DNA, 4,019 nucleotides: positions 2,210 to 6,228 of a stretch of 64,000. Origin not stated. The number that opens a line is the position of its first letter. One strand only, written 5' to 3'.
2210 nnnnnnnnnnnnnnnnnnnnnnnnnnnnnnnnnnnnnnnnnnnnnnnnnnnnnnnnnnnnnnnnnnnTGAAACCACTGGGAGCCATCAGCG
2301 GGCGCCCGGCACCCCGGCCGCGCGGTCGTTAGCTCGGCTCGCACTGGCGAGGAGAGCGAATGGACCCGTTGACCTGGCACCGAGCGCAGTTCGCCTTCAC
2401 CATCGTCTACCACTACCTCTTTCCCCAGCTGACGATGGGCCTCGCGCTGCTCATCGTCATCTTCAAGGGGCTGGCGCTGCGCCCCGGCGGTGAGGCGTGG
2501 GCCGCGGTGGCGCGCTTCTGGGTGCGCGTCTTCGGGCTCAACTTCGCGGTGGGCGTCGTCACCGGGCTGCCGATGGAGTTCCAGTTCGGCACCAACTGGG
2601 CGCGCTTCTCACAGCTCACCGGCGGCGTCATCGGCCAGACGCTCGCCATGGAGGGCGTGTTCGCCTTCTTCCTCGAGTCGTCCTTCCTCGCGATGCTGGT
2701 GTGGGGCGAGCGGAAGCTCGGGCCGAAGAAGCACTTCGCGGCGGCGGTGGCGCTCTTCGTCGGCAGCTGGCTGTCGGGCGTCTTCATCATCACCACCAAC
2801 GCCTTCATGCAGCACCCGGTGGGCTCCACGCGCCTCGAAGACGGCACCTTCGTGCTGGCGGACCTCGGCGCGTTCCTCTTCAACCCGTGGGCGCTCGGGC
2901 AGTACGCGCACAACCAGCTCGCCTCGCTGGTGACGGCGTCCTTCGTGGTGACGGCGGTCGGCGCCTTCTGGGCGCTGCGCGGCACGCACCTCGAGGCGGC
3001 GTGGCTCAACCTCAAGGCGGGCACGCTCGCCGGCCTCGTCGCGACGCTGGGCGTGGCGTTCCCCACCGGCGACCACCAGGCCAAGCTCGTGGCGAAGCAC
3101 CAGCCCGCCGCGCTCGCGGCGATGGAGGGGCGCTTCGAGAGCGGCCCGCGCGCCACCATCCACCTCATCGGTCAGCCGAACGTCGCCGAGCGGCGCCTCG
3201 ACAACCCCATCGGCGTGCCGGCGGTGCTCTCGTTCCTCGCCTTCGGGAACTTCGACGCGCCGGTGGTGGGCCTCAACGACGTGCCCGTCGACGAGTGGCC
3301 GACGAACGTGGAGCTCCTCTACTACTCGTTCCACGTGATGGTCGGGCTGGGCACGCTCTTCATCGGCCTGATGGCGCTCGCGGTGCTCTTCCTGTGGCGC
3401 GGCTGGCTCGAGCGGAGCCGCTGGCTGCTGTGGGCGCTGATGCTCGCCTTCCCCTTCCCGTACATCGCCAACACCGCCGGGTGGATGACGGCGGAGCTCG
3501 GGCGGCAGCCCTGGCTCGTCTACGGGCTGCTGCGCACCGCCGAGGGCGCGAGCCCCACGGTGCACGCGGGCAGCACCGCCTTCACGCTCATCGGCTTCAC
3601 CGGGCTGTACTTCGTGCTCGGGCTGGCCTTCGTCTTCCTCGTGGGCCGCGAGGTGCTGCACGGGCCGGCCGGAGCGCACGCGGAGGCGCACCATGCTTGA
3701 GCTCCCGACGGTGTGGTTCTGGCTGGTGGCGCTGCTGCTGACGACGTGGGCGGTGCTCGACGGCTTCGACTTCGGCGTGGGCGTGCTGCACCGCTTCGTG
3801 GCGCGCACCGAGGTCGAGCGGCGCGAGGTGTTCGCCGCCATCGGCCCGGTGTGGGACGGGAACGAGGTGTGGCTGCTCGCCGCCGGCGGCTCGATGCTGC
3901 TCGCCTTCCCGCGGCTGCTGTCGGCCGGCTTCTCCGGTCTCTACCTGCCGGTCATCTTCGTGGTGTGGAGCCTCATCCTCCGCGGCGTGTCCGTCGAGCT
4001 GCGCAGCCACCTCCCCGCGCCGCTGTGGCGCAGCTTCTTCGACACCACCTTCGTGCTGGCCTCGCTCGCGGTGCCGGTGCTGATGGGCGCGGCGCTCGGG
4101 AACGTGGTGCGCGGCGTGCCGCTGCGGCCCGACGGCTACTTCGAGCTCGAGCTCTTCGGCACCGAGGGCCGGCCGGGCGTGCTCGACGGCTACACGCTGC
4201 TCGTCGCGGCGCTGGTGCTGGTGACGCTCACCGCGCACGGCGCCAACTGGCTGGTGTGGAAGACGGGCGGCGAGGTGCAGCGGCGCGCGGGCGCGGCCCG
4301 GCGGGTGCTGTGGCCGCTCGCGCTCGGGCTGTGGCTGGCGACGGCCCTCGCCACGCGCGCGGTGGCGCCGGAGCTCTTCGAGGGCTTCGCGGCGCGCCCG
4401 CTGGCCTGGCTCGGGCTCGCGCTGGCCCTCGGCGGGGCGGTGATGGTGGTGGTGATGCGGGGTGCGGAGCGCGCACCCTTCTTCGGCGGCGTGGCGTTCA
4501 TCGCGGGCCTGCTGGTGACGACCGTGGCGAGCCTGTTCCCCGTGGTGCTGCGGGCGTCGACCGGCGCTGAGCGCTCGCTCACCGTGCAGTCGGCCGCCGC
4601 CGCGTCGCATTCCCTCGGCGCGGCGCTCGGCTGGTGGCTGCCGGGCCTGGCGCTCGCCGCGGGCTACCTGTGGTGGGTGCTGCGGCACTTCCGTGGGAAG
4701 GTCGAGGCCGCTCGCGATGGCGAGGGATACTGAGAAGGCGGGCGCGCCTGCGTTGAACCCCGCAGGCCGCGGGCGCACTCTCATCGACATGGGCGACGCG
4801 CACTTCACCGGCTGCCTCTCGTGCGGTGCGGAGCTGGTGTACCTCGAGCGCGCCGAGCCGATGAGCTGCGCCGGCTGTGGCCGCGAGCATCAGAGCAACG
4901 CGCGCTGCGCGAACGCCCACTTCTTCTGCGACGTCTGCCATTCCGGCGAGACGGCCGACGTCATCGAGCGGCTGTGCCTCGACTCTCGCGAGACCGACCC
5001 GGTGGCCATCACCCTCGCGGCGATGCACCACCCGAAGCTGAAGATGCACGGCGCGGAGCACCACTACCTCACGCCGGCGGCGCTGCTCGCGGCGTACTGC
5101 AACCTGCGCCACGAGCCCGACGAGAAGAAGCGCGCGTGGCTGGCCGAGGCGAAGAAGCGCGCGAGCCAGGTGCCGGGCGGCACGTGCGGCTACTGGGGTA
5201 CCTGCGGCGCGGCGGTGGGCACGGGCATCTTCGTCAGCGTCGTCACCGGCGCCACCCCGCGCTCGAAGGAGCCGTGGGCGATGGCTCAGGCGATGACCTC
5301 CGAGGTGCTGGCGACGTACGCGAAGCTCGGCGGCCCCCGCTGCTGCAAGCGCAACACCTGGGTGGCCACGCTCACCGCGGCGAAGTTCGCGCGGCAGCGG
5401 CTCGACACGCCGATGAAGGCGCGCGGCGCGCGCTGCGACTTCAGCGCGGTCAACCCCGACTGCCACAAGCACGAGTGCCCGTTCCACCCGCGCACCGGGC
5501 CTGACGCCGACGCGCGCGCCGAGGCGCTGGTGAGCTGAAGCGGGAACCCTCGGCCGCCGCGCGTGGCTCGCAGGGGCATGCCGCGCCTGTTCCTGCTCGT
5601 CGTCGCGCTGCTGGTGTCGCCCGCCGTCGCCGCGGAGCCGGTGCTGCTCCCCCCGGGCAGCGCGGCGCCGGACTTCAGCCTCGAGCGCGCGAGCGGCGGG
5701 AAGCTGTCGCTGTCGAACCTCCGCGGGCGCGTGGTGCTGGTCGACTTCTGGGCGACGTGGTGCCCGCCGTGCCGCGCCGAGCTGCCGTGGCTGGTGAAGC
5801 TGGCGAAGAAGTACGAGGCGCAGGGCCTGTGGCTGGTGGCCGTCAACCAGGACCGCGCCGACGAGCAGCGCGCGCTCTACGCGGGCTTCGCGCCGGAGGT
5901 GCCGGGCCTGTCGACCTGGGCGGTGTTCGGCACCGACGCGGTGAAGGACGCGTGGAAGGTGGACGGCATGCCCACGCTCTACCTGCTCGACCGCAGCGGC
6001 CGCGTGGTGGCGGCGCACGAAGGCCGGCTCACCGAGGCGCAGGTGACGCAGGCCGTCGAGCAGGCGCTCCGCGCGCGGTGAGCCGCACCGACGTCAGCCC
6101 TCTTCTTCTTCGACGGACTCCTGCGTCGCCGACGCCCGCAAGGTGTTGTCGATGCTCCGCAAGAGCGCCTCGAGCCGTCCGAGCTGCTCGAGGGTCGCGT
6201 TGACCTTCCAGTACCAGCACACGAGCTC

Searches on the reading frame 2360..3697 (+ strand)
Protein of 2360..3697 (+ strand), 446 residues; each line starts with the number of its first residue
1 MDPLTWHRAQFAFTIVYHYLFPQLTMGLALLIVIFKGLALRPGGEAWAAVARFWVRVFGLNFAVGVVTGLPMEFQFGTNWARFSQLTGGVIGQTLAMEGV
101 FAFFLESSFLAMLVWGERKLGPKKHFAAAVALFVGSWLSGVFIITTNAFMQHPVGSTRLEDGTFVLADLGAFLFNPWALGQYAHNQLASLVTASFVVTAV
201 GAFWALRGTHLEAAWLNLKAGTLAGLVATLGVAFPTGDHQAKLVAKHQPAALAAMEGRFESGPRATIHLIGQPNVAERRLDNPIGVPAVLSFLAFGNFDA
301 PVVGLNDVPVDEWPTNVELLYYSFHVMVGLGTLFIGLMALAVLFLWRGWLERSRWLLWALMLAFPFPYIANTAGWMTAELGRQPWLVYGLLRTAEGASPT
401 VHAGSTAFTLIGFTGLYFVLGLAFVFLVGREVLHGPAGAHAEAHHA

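Call 82: search_protein_families(library=pfam, proteins=[window:2360-3697:+], max_evalue=0.001)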
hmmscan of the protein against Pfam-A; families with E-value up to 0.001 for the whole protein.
window:2360-3697:+ (446 aa): 1 family
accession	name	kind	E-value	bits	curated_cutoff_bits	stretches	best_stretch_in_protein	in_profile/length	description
PF01654.22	Cyt_bd_oxida_I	-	6e-139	463.6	26.2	1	6-436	1-418/418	Cytochrome bd terminal oxidase subunit I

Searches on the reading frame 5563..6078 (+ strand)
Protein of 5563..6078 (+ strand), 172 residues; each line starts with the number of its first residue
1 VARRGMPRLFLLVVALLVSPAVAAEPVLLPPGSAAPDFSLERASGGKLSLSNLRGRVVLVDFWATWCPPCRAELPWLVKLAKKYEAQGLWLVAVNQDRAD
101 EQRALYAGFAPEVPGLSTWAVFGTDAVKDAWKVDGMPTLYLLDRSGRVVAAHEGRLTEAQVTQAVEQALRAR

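Call 22: search_protein_families(library=pfam, proteins=[window:5563-6078:+], max_evalue=0.01)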
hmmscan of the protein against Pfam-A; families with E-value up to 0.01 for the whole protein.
window:5563-6078:+ (172 aa): 7 families
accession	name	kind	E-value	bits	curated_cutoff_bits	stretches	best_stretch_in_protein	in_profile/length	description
PF00578.27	AhpC-TSA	-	1.4e-18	67.4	26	1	32-148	2-121/124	AhpC/TSA family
PF08534.16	Redoxin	-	1.6e-18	67.4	26.6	1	31-158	2-139/148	Redoxin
PF13905.12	Thioredoxin_8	-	2.6e-13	50.6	27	1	55-148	1-94/94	Thioredoxin-like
PF00085.26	Thioredoxin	-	7.2e-13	48.9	23.5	1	56-101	19-63/103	Thioredoxin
PF13098.12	Thioredoxin_2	-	1.8e-05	25.4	27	1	54-164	4-103/104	Thioredoxin-like domain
PF00255.25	GSHPx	-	0.0037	17.3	27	1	38-94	4-59/108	Glutathione peroxidase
PF09695.16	YtfJ_HI0045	-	0.0089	16.2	24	0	125-167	113-156/160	Bacterial protein of unknown function (YtfJ_HI0045)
